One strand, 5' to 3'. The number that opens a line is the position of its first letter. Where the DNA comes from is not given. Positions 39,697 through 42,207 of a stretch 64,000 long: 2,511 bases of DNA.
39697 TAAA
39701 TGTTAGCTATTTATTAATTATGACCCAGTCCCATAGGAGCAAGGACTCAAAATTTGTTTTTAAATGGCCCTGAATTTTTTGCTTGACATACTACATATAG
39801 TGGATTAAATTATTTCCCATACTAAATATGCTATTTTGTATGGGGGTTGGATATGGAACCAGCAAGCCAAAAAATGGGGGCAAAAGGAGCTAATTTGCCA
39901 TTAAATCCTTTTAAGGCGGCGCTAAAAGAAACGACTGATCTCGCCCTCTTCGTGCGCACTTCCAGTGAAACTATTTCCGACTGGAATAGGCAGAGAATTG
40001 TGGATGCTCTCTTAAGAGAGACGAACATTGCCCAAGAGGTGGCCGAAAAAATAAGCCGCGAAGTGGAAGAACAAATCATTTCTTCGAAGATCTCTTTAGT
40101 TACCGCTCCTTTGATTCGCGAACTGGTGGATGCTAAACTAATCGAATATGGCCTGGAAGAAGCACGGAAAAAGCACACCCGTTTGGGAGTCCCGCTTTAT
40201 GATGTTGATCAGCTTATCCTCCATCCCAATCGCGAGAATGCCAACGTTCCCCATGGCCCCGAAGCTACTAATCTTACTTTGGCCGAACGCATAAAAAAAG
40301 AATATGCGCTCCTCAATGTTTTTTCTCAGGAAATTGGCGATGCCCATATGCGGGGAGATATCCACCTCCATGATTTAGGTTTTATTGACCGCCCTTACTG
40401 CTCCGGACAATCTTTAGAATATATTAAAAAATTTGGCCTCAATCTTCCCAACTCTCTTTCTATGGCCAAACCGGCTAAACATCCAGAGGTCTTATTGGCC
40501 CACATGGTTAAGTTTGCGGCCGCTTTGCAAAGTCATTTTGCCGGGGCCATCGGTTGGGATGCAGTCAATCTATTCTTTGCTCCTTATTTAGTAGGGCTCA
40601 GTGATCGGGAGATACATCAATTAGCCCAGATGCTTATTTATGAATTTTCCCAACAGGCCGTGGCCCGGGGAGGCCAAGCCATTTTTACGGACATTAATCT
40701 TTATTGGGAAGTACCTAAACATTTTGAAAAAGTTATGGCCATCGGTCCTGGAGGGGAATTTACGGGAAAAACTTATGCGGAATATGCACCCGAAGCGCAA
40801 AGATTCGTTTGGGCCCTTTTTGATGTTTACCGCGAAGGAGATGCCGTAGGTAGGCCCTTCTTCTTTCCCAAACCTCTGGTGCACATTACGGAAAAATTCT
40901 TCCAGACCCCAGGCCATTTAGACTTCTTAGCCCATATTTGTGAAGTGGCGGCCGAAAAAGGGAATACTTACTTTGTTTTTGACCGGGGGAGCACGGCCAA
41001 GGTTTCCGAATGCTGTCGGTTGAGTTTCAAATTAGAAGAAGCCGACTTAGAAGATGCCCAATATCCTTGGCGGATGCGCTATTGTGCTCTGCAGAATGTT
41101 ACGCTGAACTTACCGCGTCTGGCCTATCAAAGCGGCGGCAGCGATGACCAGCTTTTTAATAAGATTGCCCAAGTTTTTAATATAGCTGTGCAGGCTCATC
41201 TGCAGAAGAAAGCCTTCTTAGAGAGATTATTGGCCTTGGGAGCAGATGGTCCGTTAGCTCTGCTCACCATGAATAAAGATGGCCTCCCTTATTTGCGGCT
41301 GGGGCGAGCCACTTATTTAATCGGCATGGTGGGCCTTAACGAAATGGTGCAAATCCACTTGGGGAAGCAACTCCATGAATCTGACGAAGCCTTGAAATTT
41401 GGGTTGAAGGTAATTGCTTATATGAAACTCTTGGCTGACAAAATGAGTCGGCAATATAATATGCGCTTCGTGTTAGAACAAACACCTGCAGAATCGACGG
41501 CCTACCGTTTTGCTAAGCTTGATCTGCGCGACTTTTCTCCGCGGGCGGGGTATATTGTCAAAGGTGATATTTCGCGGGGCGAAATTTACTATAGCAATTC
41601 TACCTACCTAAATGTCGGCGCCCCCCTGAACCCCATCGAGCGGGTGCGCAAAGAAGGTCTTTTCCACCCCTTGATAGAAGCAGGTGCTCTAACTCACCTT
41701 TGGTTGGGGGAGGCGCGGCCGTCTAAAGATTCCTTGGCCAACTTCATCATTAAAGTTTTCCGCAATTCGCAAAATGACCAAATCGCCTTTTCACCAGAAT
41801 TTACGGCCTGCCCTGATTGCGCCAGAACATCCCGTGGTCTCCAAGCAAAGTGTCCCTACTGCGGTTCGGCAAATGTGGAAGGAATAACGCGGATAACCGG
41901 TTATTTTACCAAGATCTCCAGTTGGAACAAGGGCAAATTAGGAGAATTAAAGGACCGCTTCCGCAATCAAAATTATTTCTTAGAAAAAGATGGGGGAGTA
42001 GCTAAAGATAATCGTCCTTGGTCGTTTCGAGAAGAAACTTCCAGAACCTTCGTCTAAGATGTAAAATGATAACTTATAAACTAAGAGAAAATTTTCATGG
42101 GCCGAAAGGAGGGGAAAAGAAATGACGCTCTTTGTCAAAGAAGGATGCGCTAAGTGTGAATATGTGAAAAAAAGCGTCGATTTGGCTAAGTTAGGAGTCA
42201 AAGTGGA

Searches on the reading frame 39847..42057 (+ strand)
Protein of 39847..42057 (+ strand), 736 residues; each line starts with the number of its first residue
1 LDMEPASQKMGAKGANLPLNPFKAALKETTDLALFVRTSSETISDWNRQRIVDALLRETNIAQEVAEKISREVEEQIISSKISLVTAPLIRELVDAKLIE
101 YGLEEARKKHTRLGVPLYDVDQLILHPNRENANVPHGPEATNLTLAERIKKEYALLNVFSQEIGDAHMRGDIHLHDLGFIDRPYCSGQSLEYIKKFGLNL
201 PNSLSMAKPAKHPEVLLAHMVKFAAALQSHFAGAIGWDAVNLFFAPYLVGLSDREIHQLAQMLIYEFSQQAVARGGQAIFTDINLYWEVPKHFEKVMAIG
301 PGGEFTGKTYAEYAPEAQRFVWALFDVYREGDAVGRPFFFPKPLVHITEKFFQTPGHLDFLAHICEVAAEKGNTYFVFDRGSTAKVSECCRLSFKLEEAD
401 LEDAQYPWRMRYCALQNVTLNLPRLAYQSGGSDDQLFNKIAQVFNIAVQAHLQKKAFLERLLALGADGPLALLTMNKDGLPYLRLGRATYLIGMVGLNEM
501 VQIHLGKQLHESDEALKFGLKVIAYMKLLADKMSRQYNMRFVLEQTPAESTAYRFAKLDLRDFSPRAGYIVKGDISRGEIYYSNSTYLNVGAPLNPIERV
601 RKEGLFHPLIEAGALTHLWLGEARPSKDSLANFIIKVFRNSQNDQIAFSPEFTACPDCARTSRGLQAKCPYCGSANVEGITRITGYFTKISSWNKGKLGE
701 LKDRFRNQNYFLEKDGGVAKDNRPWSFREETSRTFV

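Call 75: search_protein_families(library=pfam, proteins=[window:39847-42057:+], max_evalue=1e-8)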
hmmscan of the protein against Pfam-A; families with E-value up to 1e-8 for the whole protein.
window:39847-42057:+ (736 aa): 1 family
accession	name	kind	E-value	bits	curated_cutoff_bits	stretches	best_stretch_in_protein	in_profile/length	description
PF13597.11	NRDD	-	1.7e-143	479.7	26.2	1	130-705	1-560/562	Anaerobic ribonucleoside-triphosphate reductase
